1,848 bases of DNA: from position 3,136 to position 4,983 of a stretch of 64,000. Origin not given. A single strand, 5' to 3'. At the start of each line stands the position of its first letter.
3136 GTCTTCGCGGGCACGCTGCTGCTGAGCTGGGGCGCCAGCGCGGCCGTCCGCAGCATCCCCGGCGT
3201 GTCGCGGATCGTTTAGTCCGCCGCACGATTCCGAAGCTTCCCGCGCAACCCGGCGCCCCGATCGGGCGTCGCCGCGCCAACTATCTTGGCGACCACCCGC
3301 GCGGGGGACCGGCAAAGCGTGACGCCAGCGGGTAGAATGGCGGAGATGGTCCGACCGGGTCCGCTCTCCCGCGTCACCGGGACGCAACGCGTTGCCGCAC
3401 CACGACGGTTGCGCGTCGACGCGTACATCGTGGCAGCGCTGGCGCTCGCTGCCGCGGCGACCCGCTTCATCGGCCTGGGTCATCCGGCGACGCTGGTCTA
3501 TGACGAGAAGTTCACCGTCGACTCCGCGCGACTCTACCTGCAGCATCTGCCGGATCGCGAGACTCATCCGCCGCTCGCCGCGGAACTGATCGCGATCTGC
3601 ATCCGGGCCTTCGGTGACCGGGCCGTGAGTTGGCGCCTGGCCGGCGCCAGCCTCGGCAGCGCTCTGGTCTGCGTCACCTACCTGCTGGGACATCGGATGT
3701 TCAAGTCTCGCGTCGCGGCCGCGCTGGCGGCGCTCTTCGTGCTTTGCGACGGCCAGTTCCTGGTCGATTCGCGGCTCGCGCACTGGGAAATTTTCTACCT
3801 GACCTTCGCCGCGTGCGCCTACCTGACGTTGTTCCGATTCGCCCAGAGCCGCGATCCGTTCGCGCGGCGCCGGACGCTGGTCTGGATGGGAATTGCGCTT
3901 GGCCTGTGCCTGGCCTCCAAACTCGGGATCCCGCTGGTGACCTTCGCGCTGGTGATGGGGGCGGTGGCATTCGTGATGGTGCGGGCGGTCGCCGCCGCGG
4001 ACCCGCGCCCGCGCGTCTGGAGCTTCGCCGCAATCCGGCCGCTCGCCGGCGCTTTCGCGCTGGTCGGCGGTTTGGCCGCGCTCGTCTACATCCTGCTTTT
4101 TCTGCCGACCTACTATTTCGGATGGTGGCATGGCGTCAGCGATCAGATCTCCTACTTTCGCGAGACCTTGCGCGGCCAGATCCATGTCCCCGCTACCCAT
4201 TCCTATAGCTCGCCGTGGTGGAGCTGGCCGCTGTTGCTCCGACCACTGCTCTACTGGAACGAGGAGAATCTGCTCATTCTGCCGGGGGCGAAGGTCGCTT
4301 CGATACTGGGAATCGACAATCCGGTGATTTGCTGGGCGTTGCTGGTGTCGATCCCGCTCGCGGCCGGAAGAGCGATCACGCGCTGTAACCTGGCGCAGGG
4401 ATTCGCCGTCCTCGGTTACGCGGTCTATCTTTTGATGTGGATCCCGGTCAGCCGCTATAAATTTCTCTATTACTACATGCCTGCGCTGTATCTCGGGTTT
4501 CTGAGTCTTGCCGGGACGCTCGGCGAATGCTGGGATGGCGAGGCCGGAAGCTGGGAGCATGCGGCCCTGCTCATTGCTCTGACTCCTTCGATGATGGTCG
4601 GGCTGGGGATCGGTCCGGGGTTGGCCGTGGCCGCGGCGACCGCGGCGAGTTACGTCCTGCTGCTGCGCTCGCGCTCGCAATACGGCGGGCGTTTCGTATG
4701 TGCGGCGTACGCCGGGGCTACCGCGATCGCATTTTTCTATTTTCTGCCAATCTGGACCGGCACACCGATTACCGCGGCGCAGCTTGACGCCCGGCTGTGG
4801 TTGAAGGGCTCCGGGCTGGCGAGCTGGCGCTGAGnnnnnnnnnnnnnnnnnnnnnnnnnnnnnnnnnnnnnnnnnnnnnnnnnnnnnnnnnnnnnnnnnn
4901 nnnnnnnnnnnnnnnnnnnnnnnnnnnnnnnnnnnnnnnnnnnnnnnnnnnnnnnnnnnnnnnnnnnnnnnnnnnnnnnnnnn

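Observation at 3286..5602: PMT/GT39-like protein mannosyltransferase next to candidate acceptors: does this organism O-glycosylate Pro/Thr linkers?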

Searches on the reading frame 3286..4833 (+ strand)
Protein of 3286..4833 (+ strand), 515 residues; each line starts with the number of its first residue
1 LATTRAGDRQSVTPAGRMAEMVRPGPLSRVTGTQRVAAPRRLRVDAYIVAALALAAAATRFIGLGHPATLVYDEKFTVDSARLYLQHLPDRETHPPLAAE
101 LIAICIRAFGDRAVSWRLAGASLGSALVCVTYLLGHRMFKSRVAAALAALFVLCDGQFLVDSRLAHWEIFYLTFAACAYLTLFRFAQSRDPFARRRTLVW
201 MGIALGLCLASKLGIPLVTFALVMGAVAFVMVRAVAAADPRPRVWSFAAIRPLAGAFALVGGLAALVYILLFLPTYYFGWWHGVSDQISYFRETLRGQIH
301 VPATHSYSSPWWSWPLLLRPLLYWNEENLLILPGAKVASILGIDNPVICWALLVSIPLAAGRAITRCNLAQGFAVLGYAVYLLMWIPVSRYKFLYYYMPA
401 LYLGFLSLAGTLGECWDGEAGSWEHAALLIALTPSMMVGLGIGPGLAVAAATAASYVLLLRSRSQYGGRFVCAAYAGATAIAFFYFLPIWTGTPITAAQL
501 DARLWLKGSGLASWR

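Call 7: search_protein_families(library=pfam, proteins=[window:3286-4833:+], max_evalue=0.01)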
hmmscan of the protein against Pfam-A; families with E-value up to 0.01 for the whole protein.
window:3286-4833:+ (515 aa): 3 families
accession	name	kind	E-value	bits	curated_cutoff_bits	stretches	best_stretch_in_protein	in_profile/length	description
PF02366.24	PMT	-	3.8e-16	59.8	22.7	1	52-276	3-231/245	Dolichyl-phosphate-mannose-protein mannosyltransferase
PF16192.10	PMT_4TMC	-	8.4e-16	58.5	32.4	1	302-507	21-200/202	C-terminal four TMM region of protein-O-mannosyltransferase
PF13231.12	PMT_2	-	6.5e-10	39.9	26.1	1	94-229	2-132/160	Dolichyl-phosphate-mannose-protein mannosyltransferase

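Call 10: search_protein_families(library=ncbifam, proteins=[window:3286-4833:+], max_evalue=0.01)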
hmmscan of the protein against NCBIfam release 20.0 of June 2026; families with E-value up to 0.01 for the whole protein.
window:3286-4833:+ (515 aa): 2 families
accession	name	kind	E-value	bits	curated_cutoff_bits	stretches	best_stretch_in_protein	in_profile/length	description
NF058602.1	PrMnsylTfPmt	equivalog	5.5e-18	65.1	800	1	93-186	98-191/530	protein O-mannosyltransferase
TIGR04154.1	archaeo_STT3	subfamily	0.00017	20.1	450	1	119-234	101-226/831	oligosaccharyl transferase, archaeosortase A system-associated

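Call 11: search_solved_structures(query=window:3286-4833:+, max_evalue=1, show_alignments=2)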
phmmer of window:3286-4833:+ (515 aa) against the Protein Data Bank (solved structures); distinct sequences matched with E-value up to 1: 2.
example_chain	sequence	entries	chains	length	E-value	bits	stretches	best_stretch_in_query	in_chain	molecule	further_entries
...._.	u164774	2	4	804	7.9e-10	41.6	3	42-104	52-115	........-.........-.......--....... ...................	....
6p25_A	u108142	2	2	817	8.6e-08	34.8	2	303-411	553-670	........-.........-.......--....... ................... 1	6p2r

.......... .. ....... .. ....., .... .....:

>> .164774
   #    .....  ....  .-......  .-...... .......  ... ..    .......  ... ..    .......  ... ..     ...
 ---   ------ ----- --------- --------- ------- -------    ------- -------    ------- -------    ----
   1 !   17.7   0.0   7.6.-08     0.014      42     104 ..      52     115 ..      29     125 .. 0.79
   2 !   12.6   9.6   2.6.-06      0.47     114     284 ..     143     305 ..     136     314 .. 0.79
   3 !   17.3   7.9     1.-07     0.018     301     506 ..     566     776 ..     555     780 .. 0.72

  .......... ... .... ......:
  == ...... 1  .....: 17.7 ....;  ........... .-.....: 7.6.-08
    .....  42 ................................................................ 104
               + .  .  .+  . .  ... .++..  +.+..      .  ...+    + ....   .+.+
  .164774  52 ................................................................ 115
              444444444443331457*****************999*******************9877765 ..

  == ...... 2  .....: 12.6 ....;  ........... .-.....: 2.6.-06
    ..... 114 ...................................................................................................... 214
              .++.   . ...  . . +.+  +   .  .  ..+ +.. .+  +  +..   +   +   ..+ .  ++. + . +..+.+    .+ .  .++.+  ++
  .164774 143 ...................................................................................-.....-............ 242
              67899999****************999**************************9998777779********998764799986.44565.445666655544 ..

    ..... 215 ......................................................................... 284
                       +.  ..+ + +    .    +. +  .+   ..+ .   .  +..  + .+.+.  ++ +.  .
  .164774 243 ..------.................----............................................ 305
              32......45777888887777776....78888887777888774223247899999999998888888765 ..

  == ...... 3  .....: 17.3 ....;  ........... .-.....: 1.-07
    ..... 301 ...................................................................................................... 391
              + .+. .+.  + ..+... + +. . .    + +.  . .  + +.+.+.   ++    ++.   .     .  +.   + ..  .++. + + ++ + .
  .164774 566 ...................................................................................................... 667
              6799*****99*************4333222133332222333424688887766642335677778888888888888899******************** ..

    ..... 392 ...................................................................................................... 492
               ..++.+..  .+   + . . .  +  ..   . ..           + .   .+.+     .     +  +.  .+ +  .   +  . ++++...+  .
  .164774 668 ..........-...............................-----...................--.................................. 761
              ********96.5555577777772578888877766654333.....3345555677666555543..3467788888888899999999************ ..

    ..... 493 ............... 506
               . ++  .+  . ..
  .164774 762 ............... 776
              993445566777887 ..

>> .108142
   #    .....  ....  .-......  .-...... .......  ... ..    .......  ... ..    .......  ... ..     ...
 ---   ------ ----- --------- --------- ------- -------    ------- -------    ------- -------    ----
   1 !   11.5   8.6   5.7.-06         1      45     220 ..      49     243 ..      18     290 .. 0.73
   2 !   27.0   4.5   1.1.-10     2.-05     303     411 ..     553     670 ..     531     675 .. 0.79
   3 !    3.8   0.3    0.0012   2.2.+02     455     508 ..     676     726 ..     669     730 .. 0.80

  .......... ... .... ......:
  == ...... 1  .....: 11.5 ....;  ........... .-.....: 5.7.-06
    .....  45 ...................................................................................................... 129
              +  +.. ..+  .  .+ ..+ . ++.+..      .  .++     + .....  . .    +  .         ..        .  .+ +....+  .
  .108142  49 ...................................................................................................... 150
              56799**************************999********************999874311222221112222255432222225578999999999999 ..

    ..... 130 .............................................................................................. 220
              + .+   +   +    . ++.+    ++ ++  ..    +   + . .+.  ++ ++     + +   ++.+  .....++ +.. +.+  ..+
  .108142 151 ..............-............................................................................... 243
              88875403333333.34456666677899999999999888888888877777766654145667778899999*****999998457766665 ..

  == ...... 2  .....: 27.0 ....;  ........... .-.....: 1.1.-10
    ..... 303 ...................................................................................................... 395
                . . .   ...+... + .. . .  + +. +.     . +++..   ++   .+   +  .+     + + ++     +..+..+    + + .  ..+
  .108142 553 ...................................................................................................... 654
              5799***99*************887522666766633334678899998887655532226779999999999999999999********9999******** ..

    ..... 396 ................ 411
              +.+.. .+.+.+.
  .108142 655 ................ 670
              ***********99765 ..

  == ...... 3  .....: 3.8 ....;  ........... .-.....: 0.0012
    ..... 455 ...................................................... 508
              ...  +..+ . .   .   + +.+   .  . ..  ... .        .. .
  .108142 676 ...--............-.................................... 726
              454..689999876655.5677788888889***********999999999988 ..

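Call 12: find_homologous_proteins(query=window:3286-4833:+)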
Query window:3286-4833:+ (515 aa): 49 proteins with E <= 0.001 among 8000 candidates.
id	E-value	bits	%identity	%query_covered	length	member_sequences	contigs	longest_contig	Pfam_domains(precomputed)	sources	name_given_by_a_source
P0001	0.0e+0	1092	99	97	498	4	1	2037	PF02366.25,PF16192.11,PF13231.13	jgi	jgi:dolichyl-phosphate-mannose-protein mannosyltransferase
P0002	2.4e-193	662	63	95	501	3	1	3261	PF02366.25,PF16192.11,PF13231.13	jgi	-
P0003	5.6e-190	651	62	95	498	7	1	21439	PF02366.25,PF16192.11,PF13231.13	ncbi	ncbi:MAG: phospholipid carrier-dependent glycosyltransferase [Candidatus Binatales bacterium]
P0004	1.6e-188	646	61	97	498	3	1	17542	PF02366.25,PF16192.11,PF13231.13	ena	-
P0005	2.2e-187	642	60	97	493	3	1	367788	PF02366.25,PF16192.11,PF13231.13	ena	-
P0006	8.6e-187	640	60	97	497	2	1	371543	PF02366.25,PF16192.11,PF13231.13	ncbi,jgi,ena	-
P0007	2.6e-185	636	60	95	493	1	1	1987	PF02366.25,PF16192.11,PF13231.13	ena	-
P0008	3.2e-157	543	51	97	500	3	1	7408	PF02366.25,PF16192.11,PF13231.13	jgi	jgi:dolichyl-phosphate-mannose-protein mannosyltransferase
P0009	4.0e-154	533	50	97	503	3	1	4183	PF02366.25,PF16192.11,PF13231.13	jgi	jgi:dolichyl-phosphate-mannose--protein O-mannosyl transferase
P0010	1.4e-153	531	51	97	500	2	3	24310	PF02366.25,PF16192.11,PF13231.13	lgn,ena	-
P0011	1.7e-153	531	52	97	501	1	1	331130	PF02366.25,PF16192.11,PF13231.13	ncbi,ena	-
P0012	9.4e-153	528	52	95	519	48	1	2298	PF02366.25,PF16192.11,PF13231.13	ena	-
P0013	2.5e-146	507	51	88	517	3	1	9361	PF02366.25,PF16192.11,PF13231.13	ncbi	-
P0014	1.8e-143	497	53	87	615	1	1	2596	PF02366.25,PF16192.11,PF13231.13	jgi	jgi:dolichyl-phosphate-mannose--protein O-mannosyl transferase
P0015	6.7e-141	489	51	93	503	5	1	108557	PF02366.25,PF16192.11,PF13231.13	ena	-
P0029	3.3e-133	464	50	92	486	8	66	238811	PF02366.25,PF16192.11,PF13231.13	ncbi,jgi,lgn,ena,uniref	ncbi:phospholipid carrier-dependent glycosyltransferase [Candidatus Binatus soli]|jgi:dolichyl-phosp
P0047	6.6e-27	113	26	79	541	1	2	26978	PF02366.25,PF16192.11,PF13231.13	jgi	jgi:dolichyl-phosphate-mannose-protein mannosyltransferase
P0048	5.7e-17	80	25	89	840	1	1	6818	PF09594.17,PF02366.25,PF16192.11,PF13231.13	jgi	jgi:dolichyl-phosphate-mannose-protein mannosyltransferase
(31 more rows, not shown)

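Call 16: find_encoding_contigs(protein=P0005, flank=10000, max_places=2)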
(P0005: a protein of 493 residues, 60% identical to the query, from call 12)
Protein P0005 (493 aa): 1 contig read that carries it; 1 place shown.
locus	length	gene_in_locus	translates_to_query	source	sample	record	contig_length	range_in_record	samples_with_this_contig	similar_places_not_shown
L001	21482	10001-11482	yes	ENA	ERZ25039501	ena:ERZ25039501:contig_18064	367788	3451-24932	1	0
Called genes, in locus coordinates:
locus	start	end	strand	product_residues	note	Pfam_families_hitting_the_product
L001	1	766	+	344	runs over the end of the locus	-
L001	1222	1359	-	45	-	-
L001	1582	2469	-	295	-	PF05496:RuvB_N, PF00004:AAA, PF07728:AAA_5 (weak), PF17864:AAA_lid_4, PF05491:WHD_RuvB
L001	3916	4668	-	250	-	PF20772:TACO1_YebC_N, PF01709:Transcrip_reg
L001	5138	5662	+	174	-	-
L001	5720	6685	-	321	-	-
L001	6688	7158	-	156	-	PF16192:PMT_4TMC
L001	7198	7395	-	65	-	PF16192:PMT_4TMC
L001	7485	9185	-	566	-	PF05208:ALG3 (weak), PF02366:PMT, PF13231:PMT_2, PF02366:PMT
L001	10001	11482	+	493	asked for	PF13231:PMT_2, PF02366:PMT, PF16192:PMT_4TMC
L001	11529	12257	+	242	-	-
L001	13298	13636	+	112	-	-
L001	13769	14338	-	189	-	PF01061:ABC2_membrane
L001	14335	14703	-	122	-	-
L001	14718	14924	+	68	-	-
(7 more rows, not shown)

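Call 17: find_encoding_contigs(protein=P0029, flank=10000, max_places=3)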
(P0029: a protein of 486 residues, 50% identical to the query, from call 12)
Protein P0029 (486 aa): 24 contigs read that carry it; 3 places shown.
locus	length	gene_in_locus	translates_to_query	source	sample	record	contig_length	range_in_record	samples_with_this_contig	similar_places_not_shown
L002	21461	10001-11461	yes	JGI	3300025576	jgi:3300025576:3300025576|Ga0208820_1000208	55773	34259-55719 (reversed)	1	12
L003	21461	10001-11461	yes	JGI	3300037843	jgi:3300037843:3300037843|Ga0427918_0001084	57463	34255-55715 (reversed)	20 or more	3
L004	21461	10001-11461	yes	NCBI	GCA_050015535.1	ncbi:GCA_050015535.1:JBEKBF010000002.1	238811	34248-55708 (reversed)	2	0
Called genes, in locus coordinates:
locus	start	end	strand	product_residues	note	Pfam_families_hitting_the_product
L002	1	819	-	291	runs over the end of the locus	?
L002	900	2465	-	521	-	-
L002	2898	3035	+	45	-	-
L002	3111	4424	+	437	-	-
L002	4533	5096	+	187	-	PF08207:EFP_N, PF01132:EFP, PF09285:Elong-fact-P_C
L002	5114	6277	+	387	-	PF01170:UPF0020, PF01555:N6_N4_Mtase (faint), PF13649:Methyltransf_25 (weak), PF13847:Methyltransf_31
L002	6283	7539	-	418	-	PF00930:DPPIV_N (faint), PF07676:PD40 (weak), PF25174:Beta-prop_THOC3 (faint), PF26550:Tricorn_2nd, PF26549:Tricorn_N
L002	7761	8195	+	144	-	-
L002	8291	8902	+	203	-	PF00355:Rieske (weak)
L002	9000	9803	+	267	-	PF00561:Abhydrolase_1, PF12697:Abhydrolase_6, PF12146:Hydrolase_4, PF12695:Abhydrolase_5 (faint)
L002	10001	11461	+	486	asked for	PF02366:PMT, PF13231:PMT_2, PF16192:PMT_4TMC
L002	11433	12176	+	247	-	-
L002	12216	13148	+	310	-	PF18920:DUF5671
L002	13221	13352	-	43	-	-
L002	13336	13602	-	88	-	-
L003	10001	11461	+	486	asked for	PF02366:PMT, PF13231:PMT_2, PF16192:PMT_4TMC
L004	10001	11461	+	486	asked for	PF02366:PMT, PF13231:PMT_2, PF16192:PMT_4TMC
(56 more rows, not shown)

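Call 19: find_encoding_contigs(protein=P0011, flank=10000, max_places=1)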
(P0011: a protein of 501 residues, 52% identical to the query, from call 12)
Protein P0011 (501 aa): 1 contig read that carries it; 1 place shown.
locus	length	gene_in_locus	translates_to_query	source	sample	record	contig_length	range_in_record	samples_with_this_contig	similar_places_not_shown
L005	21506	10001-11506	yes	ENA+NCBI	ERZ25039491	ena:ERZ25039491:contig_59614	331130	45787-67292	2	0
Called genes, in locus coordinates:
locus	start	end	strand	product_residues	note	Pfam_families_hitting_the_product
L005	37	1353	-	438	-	PF05697:Trigger_N, PF05698:Trigger_C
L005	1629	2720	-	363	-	-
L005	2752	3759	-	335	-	-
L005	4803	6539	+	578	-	PF14052:Caps_assemb_Wzi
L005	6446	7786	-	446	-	-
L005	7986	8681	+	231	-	PF01370:Epimerase, PF13460:NAD_binding_10 (weak)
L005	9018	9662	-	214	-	-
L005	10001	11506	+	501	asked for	PF13231:PMT_2, PF02366:PMT, PF16192:PMT_4TMC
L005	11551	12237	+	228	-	-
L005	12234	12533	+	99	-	-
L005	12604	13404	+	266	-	-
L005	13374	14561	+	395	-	-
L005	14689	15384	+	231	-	PF11356:T2SSC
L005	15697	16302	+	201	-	PF13489:Methyltransf_23 (weak), PF08241:Methyltransf_11, PF13649:Methyltransf_25 (weak)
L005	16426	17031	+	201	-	PF02798:GST_N, PF13417:GST_N_3, PF13409:GST_N_2, PF00043:GST_C, PF13410:GST_C_2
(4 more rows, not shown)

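Call 20: find_encoding_contigs(protein=P0006, flank=10000, max_places=1)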
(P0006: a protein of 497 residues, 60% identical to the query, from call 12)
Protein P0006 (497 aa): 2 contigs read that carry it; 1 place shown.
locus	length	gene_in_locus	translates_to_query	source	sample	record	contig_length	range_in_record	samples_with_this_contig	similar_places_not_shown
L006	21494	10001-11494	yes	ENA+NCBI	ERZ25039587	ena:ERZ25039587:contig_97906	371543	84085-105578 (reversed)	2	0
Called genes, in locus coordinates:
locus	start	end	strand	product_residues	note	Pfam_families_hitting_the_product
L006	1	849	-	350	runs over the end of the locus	PF05496:RuvB_N, PF00004:AAA, PF07728:AAA_5 (weak), PF17864:AAA_lid_4, PF05491:WHD_RuvB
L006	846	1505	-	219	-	PF01330:RuvA_N, PF00633:HHH (faint), PF14520:HHH_5, PF07499:RuvA_C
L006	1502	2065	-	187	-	PF02075:RuvC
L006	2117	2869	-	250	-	PF20772:TACO1_YebC_N, PF01709:Transcrip_reg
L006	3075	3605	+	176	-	-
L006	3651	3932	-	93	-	PF02604:PhdYeFM_antitox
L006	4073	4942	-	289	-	-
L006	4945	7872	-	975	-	PF02366:PMT, PF13231:PMT_2, PF16192:PMT_4TMC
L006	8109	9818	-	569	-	PF05977:MFS_3, PF07690:MFS_1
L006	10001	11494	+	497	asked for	PF02366:PMT, PF13231:PMT_2, PF16192:PMT_4TMC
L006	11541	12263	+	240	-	-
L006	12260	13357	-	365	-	PF00535:Glycos_transf_2, PF13641:Glyco_tranf_2_3, PF13632:Glyco_trans_2_3 (weak)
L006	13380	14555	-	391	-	PF13439:Glyco_transf_4, PF00534:Glycos_transf_1, PF13692:Glyco_trans_1_4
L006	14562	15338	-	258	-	PF00005:ABC_tran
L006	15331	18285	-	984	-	PF13439:Glyco_transf_4 (faint), PF13524:Glyco_trans_1_2, PF00535:Glycos_transf_2, PF10111:Glyco_tranf_2_2 (faint), PF13641:Glyco_tranf_2_3 (weak)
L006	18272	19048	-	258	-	PF01061:ABC2_membrane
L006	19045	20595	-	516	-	-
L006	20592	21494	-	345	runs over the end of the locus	-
